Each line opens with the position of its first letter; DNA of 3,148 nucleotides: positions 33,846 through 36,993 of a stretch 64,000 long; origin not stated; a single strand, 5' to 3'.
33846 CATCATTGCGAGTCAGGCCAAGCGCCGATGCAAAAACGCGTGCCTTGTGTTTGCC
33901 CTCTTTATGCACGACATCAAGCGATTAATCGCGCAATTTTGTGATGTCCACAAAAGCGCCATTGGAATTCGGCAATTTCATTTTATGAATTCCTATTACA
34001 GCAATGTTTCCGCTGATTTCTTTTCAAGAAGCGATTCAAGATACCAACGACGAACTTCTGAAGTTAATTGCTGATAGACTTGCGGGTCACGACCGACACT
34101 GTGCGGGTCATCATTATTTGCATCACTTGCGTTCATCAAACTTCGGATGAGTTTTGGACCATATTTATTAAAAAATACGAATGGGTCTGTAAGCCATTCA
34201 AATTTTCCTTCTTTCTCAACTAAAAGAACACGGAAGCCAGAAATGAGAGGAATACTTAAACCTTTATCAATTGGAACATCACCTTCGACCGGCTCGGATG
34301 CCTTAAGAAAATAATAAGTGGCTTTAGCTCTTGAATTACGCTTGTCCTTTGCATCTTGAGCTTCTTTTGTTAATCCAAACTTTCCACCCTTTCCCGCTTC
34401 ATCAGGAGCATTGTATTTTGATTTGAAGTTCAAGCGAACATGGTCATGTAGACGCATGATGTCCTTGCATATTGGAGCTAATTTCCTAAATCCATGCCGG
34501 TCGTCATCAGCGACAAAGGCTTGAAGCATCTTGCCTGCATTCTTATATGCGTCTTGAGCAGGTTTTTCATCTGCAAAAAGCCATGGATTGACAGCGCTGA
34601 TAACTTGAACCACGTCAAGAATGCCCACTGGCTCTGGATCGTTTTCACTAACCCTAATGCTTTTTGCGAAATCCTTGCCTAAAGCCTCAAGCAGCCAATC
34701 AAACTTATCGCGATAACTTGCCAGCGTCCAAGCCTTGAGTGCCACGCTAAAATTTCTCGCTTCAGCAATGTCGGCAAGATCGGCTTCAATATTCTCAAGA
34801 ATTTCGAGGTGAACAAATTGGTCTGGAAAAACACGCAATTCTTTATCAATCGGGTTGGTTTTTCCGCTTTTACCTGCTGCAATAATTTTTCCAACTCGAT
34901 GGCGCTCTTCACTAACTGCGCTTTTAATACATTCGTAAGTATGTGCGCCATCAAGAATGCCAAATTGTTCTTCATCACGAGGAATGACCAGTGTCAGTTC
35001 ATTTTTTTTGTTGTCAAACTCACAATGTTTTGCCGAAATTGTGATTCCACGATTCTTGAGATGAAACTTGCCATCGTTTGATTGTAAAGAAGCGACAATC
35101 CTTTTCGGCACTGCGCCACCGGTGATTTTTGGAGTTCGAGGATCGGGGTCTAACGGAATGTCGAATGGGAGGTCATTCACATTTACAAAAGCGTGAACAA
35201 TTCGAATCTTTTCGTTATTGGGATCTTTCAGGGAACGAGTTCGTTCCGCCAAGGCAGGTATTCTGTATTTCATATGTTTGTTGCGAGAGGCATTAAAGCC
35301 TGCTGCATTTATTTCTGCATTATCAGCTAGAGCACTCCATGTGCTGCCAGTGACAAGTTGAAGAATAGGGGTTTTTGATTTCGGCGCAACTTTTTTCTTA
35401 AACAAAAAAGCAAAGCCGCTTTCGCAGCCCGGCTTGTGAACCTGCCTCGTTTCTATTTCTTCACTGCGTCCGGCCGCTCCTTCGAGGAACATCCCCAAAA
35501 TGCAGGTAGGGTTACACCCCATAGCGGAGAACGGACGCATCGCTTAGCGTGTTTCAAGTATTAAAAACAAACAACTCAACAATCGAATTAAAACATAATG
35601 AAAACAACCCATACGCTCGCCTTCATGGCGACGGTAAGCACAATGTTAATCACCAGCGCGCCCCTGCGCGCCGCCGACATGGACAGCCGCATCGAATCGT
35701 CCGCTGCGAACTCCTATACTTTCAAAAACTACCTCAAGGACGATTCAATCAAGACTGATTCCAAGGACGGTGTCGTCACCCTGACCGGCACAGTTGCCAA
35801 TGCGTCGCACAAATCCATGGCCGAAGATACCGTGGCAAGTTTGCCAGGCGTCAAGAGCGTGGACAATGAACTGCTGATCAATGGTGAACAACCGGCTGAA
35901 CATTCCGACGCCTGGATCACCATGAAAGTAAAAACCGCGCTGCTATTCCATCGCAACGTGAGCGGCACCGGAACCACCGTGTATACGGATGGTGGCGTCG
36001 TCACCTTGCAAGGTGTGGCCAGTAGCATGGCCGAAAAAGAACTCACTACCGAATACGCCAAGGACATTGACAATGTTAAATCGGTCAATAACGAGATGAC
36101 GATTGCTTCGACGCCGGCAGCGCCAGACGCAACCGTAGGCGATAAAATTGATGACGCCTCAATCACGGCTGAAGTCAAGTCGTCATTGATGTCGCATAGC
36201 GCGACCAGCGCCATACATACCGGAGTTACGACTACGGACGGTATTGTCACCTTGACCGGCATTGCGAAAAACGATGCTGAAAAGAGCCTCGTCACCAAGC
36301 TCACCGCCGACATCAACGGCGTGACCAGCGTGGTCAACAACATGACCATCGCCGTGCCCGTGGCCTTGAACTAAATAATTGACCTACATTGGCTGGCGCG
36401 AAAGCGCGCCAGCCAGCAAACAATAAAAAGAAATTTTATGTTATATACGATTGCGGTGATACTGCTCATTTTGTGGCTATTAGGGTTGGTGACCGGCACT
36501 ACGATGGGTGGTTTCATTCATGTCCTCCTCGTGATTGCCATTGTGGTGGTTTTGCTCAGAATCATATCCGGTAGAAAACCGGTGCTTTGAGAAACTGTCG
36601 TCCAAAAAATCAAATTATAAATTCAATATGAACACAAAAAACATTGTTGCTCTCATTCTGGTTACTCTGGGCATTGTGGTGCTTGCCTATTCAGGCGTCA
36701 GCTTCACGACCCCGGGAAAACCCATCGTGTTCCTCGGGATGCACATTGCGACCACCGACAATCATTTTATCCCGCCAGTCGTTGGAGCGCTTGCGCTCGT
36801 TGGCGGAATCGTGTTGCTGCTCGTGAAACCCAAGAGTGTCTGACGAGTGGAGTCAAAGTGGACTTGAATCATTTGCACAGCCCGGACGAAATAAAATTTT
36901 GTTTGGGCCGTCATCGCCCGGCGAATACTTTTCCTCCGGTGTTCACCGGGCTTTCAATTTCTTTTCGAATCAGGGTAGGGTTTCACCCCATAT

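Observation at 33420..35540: Low-GC three-gene islet upstream of lepA: DUF6883/DUF4926 pair plus an AIPR/DGQHR-like gene (candidate defence module)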

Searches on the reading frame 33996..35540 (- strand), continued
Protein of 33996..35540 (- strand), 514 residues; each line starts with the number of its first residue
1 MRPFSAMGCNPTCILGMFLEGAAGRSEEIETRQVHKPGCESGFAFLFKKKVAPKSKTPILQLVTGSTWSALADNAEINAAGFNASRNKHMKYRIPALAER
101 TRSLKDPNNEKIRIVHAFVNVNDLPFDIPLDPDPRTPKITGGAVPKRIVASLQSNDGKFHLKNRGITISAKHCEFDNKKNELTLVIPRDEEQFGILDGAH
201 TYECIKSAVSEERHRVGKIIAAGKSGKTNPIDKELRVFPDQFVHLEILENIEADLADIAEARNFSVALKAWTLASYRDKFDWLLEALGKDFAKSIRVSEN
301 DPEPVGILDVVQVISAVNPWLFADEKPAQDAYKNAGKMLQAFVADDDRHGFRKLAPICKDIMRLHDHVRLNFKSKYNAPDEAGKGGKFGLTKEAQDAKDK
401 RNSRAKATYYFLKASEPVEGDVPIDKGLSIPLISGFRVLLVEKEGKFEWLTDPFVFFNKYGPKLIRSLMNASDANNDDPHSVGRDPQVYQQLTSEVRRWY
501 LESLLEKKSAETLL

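Call 87: fold_search(model_id=the predicted structure, library=viral)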
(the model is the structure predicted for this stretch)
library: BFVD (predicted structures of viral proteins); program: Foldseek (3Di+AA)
matches with E <= 10: 160; with E <= 0.001: 2
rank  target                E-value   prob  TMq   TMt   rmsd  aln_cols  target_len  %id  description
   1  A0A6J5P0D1            9.1e-07  1.00  0.29  0.23  21.4       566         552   13  Uncharacterized protein [uncultured Caudovirales phage]
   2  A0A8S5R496            1.9e-05  1.00  0.29  0.33  12.7       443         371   11  AIPR protein [Podoviridae sp. ct8nN1]
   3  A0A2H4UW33            4.5e-02  0.82  0.20  0.21  16.9       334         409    9  HNHc domain-containing protein [Bodo saltans virus]
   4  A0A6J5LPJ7            2.1e-01  0.44  0.23  0.29  16.3       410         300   12  Uncharacterized protein [uncultured Caudovirales phage]
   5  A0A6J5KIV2            2.2e-01  0.20  0.19  0.10  16.1       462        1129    9  DdrB-like domain-containing protein [uncultured Caudovirales phage]
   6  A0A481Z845            4.0e-01  0.33  0.19  0.27  13.3       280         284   12  DNA-sulfur modification-associated protein [Pithovirus LCPAC304]
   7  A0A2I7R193            4.0e-01  0.18  0.19  0.21  17.1       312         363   10  (no name in the UniProt tables at hand)
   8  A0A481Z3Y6            4.1e-01  0.06  0.13  0.12  21.6       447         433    9  Uncharacterized protein [Pithovirus LCPAC102]
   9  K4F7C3                4.4e-01  0.16  0.22  0.23  18.3       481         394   12  GmrSD restriction endonucleases N-terminal domain-containing protein [Cronobacter phage vB_CsaM_GAP32]
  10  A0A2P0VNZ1            4.4e-01  0.09  0.12  0.19  12.5       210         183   14  Uncharacterized protein [Tetraselmis virus 1]
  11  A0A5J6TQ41            5.5e-01  0.10  0.20  0.17  18.2       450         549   11  (no name in the UniProt tables at hand)
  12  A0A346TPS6            6.1e-01  0.09  0.10  0.15  16.6       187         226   11  ORF140 [Mythimna unipuncta nucleopolyhedrovirus]
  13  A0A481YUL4            6.1e-01  0.03  0.08  0.06  25.0       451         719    9  Putative serine/threonine protein kinase [Marseillevirus LCMAC103]
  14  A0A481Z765            6.4e-01  0.10  0.09  0.18  14.7       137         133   17  Uncharacterized protein [Pithovirus LCPAC202]
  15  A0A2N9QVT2            6.7e-01  0.66  0.15  0.36   8.7       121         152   12  (no name in the UniProt tables at hand)
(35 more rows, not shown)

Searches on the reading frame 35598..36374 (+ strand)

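Call 11: search_protein_families(library=pfam, proteins=[window:35598-36374:+], max_evalue=0.1)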
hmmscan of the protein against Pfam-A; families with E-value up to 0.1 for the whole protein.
window:35598-36374:+ (258 aa): 3 families
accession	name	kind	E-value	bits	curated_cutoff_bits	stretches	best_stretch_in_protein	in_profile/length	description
PF04972.22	BON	-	1.7e-45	153.6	27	3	103-170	1-68/69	BON domain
PF21937.1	Yop-YscD_ppl_2nd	-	1.2e-07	31.7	27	2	50-92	21-64/67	YscD/CdsD-like Bon-like domain 2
PF01564.23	Spermine_synth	-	0.021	14.8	22.9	0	116-180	109-171/186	Spermine/spermidine synthase domain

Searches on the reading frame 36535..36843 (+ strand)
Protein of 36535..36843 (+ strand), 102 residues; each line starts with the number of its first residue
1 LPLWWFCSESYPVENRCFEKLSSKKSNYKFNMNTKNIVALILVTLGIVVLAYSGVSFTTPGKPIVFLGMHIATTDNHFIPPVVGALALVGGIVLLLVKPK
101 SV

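Call 11: search_protein_families(library=pfam, proteins=[window:36535-36843:+], max_evalue=0.1)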
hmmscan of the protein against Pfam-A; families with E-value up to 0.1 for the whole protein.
window:36535-36843:+ (102 aa): 2 families
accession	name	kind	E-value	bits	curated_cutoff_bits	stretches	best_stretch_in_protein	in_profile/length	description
PF02656.20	DUF202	-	0.011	16.6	23.4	0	35-57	40-62/68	Domain of unknown function (DUF202)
PF20990.2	DUF2207_C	-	0.097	12.8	33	0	23-97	129-185/247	Predicted membrane protein (DUF2207) C-terminal domain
